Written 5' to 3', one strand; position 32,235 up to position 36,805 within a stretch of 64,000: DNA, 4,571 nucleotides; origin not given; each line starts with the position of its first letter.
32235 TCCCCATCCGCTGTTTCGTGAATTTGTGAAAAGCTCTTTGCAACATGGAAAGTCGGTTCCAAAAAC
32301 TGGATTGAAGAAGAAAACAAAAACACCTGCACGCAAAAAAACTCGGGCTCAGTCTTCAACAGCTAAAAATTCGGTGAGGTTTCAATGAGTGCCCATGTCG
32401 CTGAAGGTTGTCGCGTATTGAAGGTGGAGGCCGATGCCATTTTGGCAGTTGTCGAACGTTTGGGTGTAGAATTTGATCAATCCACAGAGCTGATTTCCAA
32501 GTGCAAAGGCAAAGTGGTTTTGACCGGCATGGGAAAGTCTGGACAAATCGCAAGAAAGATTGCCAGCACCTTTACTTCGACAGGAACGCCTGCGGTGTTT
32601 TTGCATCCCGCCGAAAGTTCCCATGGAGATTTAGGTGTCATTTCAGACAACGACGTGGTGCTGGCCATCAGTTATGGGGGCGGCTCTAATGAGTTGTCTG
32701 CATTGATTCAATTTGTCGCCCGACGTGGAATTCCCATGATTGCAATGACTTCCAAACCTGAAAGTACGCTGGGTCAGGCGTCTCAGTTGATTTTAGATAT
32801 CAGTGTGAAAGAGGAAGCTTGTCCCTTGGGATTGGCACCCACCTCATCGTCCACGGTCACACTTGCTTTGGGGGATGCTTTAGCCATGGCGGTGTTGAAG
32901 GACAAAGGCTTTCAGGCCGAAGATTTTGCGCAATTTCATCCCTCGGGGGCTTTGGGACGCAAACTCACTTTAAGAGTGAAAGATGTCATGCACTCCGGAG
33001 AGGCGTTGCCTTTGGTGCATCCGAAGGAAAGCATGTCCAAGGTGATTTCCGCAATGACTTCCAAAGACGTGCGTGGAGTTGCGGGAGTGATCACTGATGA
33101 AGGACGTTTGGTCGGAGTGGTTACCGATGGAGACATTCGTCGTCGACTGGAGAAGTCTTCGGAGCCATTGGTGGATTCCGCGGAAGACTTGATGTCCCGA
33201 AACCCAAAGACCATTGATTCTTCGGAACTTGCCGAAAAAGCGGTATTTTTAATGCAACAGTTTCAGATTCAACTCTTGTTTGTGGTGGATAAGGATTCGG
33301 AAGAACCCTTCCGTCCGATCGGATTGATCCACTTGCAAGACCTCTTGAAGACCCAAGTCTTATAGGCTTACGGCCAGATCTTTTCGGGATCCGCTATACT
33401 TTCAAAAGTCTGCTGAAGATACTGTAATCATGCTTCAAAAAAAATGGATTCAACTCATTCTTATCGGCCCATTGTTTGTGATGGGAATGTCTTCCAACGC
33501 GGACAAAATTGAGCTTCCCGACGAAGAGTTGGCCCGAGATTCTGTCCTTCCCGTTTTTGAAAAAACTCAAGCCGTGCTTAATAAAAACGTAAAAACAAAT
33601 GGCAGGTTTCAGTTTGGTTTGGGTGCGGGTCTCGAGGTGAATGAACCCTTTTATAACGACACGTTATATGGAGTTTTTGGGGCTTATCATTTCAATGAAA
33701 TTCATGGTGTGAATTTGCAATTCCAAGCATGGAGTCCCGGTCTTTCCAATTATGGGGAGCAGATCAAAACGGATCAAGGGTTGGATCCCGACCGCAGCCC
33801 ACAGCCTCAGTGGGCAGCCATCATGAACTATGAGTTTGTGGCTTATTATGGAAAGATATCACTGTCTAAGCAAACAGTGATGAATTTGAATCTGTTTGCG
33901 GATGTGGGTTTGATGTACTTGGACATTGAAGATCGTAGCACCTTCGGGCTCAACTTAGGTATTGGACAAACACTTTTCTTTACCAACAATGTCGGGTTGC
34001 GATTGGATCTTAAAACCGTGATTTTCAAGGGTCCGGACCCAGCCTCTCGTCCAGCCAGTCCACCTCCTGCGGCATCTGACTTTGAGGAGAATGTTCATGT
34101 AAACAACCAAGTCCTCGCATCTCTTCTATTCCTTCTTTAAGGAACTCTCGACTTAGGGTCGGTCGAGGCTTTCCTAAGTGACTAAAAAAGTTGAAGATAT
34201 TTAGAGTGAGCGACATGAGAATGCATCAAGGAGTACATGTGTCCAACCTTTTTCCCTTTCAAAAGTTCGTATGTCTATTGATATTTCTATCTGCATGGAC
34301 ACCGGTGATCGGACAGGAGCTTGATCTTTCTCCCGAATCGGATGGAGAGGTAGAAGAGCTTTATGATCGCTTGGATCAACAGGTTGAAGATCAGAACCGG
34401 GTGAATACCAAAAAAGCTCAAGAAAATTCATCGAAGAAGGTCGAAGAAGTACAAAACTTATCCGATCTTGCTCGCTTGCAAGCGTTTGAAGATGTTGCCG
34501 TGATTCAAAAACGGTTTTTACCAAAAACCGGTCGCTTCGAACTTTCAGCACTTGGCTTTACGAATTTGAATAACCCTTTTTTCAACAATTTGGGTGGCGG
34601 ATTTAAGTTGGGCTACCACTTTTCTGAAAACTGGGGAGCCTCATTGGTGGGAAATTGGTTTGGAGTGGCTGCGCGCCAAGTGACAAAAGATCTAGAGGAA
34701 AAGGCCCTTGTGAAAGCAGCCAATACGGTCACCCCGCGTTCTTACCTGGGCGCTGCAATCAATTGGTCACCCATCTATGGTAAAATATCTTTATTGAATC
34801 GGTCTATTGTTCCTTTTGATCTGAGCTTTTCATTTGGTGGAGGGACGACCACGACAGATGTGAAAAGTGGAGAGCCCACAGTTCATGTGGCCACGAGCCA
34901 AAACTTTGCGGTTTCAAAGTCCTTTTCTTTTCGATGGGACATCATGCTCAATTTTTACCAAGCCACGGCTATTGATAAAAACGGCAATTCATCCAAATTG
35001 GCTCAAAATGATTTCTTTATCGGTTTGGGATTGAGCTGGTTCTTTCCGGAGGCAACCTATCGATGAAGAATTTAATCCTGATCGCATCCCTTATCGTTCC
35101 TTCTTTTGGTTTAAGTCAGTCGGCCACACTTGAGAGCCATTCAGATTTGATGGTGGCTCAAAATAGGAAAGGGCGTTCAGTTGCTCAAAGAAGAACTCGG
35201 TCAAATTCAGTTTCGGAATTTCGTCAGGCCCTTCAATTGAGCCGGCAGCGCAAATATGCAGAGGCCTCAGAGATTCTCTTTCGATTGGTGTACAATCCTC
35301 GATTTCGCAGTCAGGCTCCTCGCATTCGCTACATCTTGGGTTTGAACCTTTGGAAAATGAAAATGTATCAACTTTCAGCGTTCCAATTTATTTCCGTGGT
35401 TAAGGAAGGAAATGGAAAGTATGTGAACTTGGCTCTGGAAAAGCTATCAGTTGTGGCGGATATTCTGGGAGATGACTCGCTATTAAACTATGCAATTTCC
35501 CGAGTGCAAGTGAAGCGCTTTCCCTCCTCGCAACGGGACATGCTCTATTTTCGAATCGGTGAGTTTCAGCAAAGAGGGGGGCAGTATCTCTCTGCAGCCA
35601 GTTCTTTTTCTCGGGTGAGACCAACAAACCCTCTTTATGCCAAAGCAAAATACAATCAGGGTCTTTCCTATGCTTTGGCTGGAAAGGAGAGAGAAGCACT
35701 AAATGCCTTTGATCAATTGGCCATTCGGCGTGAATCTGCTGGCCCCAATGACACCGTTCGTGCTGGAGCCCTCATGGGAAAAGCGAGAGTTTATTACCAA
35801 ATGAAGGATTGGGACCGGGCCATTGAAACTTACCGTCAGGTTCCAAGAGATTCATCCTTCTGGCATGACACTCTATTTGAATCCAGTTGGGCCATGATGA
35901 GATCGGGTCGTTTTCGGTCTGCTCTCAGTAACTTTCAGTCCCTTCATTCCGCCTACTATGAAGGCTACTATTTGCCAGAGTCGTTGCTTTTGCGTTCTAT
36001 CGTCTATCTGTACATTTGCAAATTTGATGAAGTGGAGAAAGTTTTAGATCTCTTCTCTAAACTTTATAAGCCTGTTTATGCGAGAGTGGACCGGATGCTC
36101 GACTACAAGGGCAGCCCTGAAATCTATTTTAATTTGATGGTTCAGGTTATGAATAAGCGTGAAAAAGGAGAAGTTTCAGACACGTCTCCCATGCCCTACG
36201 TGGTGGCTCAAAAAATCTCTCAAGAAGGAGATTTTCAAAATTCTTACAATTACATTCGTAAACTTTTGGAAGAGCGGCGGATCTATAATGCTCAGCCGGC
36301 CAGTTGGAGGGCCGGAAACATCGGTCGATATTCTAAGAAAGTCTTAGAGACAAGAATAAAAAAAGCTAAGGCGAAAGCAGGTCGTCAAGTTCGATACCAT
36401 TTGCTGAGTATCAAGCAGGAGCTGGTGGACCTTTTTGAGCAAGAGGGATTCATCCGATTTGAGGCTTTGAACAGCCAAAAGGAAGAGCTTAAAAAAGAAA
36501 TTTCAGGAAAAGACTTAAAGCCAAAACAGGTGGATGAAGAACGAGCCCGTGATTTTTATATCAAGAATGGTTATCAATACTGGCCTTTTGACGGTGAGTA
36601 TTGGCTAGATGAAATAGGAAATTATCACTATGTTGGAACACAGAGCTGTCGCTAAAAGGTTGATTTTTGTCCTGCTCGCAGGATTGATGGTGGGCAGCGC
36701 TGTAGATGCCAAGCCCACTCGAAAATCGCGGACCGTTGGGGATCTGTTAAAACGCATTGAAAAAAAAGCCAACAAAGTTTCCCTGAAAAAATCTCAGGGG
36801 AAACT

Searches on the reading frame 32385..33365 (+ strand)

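Call 59: search_protein_families(library=pfam, proteins=[window:32385-33365:+], max_evalue=0.01)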
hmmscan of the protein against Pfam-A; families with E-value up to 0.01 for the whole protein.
window:32385-33365:+ (326 aa): 2 families
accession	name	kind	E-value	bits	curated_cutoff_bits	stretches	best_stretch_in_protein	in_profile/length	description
PF01380.27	SIS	-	9.5e-30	103.5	25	1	37-169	2-131/131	SIS domain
PF00571.33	CBS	-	2.8e-20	72.8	24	2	198-256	1-56/57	CBS domain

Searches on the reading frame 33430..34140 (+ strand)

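Call 59: search_protein_families(library=pfam, proteins=[window:33430-34140:+], max_evalue=0.01)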
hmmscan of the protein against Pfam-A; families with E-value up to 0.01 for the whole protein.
window:33430-34140:+ (236 aa): 1 family
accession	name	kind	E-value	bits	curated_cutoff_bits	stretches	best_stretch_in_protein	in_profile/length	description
PF13505.12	OMP_b-brl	-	6.7e-07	30.1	28.7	1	61-201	21-157/175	Outer membrane protein beta-barrel domain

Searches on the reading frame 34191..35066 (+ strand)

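Call 59: search_protein_families(library=pfam, proteins=[window:34191-35066:+], max_evalue=0.01)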
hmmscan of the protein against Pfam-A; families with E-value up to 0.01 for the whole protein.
window:34191-35066:+ (291 aa): 1 family
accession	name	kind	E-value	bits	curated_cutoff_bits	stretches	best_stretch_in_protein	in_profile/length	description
PF13505.12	OMP_b-brl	-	0.0069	17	28.7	0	124-282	34-137/175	Outer membrane protein beta-barrel domain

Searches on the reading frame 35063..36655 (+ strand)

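Call 59: search_protein_families(library=pfam, proteins=[window:35063-36655:+], max_evalue=0.01)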
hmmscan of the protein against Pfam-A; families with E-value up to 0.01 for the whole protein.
window:35063-36655:+ (530 aa): 9 families
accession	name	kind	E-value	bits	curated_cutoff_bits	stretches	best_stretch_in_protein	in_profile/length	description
PF13174.12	TPR_6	-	7.6e-09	36.1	26.3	1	236-260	2-26/33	Tetratricopeptide repeat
PF07719.23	TPR_2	-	1.7e-08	34.3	27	0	235-259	2-26/34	Tetratricopeptide repeat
PF13424.12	TPR_12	-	1e-07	32.5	30.1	1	193-259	3-70/77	Tetratricopeptide repeat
PF13432.12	TPR_16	-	1.1e-07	32.6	32.7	0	171-223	9-60/65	Tetratricopeptide repeat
PF00515.34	TPR_1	-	7.3e-05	22.9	27.8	1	236-259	3-26/34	Tetratricopeptide repeat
PF14559.12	TPR_19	-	9.1e-05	23.2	25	1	206-263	4-54/68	Tetratricopeptide repeat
PF12895.13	ANAPC3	-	0.0016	19.1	27.2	0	237-260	26-49/82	Anaphase-promoting complex, cyclosome, subunit 3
PF13176.12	TPR_7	-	0.0017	18.8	27.9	0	236-259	1-24/36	Tetratricopeptide repeat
PF13181.12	TPR_8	-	0.0026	18.2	25.7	0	235-260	2-27/34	Tetratricopeptide repeat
